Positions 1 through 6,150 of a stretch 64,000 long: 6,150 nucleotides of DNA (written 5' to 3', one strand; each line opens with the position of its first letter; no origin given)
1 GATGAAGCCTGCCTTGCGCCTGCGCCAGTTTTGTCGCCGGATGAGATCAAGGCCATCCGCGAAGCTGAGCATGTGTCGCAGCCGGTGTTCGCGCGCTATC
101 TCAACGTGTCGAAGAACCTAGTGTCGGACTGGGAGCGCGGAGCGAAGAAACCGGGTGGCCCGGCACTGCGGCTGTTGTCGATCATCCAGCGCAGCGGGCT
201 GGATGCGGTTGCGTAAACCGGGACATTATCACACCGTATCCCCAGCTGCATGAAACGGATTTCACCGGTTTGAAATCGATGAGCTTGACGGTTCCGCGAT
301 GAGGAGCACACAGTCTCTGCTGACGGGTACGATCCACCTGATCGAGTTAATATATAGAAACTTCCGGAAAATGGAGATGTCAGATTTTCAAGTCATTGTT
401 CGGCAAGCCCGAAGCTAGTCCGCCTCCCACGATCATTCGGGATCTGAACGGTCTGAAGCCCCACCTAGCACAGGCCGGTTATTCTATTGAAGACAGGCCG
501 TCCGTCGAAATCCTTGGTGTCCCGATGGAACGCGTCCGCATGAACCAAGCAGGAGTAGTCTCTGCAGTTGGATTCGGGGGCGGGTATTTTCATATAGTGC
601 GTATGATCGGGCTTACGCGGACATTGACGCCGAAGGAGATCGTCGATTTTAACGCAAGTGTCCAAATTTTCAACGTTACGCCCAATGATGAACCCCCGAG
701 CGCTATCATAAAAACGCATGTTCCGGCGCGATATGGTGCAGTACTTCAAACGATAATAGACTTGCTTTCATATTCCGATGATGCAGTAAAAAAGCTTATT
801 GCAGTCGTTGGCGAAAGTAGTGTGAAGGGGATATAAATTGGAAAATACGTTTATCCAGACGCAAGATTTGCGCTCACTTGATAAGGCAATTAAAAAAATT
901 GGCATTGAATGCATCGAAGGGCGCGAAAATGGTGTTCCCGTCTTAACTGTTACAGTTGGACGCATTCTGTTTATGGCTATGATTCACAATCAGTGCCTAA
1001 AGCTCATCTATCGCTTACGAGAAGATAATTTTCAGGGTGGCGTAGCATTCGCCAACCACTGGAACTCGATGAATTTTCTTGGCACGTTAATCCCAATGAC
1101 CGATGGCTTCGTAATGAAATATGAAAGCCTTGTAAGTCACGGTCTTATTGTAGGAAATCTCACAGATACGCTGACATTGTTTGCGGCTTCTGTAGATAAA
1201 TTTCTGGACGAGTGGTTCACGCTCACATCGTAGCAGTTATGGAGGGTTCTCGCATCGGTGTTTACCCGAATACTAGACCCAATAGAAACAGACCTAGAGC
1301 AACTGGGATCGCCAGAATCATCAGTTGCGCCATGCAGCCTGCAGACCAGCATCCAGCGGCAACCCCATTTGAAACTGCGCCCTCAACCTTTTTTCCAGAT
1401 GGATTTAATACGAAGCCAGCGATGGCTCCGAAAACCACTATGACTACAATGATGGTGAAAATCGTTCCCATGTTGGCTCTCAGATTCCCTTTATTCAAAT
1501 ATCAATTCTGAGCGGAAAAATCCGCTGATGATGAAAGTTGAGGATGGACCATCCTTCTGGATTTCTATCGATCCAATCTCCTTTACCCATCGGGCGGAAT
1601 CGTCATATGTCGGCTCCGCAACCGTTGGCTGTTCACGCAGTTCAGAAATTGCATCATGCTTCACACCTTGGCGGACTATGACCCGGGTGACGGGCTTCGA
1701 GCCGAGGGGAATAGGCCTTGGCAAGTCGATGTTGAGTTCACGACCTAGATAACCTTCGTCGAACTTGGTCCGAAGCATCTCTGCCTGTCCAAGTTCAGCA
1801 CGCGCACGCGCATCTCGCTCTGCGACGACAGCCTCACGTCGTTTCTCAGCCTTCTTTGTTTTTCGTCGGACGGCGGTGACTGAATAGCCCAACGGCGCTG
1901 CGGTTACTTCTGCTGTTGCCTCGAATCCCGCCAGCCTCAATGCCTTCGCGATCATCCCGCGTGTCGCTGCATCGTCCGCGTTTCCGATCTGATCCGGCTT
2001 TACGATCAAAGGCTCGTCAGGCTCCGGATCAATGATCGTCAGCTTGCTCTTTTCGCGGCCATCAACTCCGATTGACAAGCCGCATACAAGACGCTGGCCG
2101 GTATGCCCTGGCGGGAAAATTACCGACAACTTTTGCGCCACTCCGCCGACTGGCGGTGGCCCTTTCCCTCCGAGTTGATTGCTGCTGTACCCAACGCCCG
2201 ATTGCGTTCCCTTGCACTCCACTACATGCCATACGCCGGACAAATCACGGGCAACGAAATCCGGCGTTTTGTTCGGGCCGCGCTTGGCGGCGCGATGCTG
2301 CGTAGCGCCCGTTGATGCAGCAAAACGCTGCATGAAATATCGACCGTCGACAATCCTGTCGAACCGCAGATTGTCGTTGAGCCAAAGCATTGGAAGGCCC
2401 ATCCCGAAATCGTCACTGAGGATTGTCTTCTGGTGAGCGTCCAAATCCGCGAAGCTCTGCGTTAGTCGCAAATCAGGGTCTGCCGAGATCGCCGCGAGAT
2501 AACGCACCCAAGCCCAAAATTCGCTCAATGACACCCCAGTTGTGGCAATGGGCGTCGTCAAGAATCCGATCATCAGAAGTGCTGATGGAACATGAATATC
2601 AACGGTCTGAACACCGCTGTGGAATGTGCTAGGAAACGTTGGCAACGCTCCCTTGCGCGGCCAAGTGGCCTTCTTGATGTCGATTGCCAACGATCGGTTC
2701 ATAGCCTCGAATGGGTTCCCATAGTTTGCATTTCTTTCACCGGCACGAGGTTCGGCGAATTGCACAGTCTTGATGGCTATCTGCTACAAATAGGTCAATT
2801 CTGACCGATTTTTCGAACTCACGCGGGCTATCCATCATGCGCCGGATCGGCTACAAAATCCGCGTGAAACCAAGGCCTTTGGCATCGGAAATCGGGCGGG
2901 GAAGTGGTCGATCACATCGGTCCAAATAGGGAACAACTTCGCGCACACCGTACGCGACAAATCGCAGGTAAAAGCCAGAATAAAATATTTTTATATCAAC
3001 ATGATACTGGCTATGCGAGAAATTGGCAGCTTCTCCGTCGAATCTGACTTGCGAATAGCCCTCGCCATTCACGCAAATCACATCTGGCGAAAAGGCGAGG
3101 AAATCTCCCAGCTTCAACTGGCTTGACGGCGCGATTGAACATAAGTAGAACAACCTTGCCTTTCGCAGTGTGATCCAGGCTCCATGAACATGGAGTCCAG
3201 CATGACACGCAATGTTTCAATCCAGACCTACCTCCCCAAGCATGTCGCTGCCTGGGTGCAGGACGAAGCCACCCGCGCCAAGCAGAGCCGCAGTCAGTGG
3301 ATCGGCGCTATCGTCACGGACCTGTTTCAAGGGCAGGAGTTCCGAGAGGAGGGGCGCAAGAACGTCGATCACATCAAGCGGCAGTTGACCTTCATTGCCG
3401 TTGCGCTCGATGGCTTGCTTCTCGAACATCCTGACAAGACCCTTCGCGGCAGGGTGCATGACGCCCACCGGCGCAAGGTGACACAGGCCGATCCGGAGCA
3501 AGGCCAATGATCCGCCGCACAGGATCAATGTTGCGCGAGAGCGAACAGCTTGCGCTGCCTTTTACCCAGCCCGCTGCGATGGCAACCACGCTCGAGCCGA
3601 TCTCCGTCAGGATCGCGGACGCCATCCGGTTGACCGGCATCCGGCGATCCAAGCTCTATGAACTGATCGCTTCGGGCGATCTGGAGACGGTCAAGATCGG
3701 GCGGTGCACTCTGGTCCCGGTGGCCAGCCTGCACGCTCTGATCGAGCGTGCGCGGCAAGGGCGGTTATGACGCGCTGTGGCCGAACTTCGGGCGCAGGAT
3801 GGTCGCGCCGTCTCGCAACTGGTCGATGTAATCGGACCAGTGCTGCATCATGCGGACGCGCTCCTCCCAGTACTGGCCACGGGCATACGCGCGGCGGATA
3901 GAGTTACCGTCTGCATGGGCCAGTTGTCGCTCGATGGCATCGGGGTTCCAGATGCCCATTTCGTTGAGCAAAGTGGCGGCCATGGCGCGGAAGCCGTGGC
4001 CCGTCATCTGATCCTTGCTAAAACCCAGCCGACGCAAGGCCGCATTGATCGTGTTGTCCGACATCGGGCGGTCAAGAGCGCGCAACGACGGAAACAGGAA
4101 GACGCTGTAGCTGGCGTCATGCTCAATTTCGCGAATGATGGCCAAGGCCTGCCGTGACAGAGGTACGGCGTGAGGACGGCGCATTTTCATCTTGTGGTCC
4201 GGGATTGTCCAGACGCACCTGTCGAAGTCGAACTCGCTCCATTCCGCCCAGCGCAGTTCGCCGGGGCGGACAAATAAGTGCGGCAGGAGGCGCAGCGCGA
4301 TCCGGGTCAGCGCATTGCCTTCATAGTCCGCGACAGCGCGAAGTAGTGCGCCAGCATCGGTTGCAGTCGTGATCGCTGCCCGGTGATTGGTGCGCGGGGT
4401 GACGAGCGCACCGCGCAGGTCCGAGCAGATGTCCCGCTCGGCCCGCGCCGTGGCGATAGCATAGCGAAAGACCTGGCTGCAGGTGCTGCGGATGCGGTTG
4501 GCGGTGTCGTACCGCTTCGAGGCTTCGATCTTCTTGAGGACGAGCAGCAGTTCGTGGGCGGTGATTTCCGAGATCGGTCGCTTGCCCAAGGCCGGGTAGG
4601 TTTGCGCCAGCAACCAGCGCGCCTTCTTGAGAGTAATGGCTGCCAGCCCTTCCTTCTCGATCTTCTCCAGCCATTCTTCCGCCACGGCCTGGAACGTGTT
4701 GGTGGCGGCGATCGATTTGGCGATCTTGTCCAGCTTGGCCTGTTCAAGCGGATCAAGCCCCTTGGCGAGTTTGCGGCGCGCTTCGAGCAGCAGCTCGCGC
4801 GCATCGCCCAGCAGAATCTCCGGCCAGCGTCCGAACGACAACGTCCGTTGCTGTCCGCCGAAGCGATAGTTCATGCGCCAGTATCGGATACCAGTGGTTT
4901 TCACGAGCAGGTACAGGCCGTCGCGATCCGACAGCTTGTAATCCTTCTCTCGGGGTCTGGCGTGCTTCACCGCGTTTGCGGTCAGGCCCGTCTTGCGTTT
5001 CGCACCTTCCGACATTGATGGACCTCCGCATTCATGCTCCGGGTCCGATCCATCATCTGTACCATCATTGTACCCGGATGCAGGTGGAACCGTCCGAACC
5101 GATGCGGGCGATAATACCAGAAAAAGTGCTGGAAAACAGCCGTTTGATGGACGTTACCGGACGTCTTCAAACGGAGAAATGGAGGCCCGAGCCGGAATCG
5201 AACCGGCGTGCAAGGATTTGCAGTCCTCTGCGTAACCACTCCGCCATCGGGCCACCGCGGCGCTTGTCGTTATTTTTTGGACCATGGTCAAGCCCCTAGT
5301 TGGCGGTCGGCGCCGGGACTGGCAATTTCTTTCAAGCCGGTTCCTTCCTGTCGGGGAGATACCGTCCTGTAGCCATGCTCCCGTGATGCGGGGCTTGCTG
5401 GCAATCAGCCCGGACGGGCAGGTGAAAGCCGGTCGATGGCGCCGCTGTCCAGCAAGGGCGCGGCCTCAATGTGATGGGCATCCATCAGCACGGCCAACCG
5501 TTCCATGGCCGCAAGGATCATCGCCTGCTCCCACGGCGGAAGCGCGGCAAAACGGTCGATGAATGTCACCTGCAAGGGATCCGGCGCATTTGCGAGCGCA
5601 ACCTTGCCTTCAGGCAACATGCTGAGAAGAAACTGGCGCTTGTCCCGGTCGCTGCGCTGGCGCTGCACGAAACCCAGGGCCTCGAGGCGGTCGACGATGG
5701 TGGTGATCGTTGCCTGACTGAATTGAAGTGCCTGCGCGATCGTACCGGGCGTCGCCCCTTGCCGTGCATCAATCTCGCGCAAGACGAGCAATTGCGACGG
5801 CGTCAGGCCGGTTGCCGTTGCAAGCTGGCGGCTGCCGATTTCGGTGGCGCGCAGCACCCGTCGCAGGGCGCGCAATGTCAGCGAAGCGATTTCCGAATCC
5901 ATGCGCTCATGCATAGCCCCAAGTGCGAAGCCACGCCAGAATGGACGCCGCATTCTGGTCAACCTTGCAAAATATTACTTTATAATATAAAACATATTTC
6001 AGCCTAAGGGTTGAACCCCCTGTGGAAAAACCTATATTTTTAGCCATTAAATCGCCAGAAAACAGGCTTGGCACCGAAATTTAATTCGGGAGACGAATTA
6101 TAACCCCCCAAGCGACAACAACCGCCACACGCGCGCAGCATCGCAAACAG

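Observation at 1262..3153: Candidate undescribed defence-type module: orphan PD-(D/E)xK nuclease-like protein plus a tiny 2-TM protein as island cargo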

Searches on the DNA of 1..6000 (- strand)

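Call 67: search_rna_families(source=window, start=1, end=6000, threshold=evalue, max_evalue=1)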
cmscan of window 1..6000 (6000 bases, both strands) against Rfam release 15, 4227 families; matches with E-value up to 1: 5.
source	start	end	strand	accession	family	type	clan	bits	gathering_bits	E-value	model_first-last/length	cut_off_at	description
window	5183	5253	-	RF00005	tRNA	Gene; tRNA;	CL00001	63.3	29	2.1e-12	1-71/71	no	tRNA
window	5182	5253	+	RF04354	Plastid-ycf2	Cis-reg;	-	22.8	65.7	0.32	1-75/75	no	Plastid-ycf2 5UTR RNA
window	3545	3644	-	RF02483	GlsR20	Gene; snRNA; snoRNA; HACA-box;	-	21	100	0.46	1-107/107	no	Small nucleolar RNA GlsR20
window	269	325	+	RF01127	sR42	Gene; snRNA; snoRNA; CD-box;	-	18.8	38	0.42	1-63/63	no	Small nucleolar RNA sR42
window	271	325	+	RF01119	sR32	Gene; snRNA; snoRNA; CD-box;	-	17.7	40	0.23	1-57/57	no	Small nucleolar RNA sR32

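Call 79: search_dna_similar(query=L073:7001-8191:+, collection=ecoli_genomes, mode=distant, max_rows=10)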
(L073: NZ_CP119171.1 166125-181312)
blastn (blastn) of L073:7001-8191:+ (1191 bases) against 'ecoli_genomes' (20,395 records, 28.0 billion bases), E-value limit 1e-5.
No match.
